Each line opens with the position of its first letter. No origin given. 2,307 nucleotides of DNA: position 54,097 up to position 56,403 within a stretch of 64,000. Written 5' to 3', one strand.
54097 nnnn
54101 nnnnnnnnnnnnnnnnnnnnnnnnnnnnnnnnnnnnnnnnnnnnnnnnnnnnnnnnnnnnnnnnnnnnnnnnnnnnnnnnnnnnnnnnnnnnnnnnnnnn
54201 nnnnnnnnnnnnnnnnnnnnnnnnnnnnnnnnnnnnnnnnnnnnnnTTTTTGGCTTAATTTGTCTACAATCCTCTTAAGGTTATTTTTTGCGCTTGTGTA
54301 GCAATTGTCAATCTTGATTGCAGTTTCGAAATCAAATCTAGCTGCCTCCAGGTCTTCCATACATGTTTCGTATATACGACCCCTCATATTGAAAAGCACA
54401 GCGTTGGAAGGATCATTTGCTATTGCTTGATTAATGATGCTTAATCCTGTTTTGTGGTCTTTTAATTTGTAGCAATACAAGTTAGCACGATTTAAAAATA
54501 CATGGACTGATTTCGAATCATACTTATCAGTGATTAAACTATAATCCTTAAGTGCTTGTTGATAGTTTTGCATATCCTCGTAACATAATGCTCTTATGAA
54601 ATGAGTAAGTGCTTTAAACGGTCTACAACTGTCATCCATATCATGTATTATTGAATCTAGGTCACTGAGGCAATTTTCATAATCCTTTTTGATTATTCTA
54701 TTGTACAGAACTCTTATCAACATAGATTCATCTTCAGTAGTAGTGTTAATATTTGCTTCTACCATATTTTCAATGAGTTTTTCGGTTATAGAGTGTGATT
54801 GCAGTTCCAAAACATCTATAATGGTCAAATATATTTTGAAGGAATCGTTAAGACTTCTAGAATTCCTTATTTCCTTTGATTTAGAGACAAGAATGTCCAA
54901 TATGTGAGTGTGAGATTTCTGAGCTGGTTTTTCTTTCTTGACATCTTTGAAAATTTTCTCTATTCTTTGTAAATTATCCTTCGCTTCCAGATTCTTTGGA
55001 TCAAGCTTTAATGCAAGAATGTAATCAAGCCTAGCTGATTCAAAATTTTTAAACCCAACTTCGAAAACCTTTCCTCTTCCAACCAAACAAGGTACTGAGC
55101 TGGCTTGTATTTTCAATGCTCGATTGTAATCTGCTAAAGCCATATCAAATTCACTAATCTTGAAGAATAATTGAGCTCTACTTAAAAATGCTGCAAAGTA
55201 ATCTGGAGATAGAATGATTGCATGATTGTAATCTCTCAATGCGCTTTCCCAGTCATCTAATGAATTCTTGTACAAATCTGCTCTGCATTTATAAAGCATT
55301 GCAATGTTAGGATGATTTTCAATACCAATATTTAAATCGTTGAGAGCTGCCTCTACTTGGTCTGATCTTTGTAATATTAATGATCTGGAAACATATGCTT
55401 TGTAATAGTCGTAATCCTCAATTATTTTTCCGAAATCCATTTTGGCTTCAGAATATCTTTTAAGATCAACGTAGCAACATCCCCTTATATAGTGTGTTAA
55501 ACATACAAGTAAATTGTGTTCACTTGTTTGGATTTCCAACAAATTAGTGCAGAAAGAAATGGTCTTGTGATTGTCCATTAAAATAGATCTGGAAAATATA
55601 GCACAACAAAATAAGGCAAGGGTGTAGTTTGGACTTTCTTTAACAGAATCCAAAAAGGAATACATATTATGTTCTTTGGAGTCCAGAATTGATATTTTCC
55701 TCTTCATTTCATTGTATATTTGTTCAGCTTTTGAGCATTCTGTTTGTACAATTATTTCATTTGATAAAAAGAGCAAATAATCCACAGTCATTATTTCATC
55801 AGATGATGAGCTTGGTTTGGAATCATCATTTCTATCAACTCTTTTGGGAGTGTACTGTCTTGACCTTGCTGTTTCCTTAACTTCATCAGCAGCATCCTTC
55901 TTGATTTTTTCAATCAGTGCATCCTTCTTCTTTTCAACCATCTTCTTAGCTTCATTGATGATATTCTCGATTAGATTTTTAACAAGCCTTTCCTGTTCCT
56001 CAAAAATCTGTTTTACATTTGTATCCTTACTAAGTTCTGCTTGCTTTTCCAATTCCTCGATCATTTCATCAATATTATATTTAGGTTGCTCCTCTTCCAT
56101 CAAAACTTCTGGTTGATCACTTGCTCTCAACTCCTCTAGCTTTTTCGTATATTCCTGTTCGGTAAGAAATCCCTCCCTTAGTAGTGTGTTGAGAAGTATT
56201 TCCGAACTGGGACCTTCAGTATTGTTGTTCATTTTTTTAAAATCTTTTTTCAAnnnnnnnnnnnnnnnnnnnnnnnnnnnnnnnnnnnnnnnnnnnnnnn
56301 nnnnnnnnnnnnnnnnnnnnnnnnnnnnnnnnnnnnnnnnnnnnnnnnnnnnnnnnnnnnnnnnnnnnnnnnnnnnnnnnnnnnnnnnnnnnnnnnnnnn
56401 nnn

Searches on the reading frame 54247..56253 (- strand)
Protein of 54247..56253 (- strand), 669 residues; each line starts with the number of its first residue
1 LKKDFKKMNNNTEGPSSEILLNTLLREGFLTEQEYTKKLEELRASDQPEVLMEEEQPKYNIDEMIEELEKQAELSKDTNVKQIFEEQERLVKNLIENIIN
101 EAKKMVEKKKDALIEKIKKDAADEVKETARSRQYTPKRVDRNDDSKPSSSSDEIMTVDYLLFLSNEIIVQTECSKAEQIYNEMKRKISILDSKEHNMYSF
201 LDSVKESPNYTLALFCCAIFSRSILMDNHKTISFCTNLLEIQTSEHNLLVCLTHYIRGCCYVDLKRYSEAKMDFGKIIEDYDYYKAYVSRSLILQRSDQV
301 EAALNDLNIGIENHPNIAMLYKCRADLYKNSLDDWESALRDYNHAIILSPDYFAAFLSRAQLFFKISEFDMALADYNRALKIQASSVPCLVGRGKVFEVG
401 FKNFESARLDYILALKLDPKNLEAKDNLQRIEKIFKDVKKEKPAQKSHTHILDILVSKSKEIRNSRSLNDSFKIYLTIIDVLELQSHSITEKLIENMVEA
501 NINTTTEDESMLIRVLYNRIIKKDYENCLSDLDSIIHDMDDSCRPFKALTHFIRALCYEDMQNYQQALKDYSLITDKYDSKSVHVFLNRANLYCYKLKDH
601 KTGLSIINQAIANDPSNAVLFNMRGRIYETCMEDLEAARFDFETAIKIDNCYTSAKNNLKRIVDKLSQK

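Call 59: search_protein_families(library=pfam, proteins=[window:54247-56253:-], max_evalue=0.001)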
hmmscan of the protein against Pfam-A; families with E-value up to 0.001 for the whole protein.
window:54247-56253:- (669 aa): 10 families
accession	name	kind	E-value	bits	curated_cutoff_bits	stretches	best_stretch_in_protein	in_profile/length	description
PF00515.34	TPR_1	-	5.8e-18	64.3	27.8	1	355-383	3-31/34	Tetratricopeptide repeat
PF07719.23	TPR_2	-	4e-15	55.1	27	0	548-571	1-24/34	Tetratricopeptide repeat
PF13371.12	TPR_9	-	3e-12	46.8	35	0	333-383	9-59/73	Tetratricopeptide repeat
PF13181.12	TPR_8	-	8e-12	44.8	25.7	0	254-279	4-29/34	Tetratricopeptide repeat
PF13414.12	TPR_11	-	1.6e-09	37.7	26.8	0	333-365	8-40/42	TPR repeat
PF13424.12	TPR_12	-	4.6e-09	36.8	30.1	0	316-383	8-75/77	Tetratricopeptide repeat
PF13431.12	TPR_17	-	2.5e-08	34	24.4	0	608-638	3-32/34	Tetratricopeptide repeat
PF13174.12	TPR_6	-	9.7e-07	29.5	26.3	0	552-578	4-30/33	Tetratricopeptide repeat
PF13428.12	TPR_14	-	3.7e-06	27.5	23.5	0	354-390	2-38/44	Tetratricopeptide repeat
PF13432.12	TPR_16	-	8e-05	23.5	32.7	0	333-385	11-63/65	Tetratricopeptide repeat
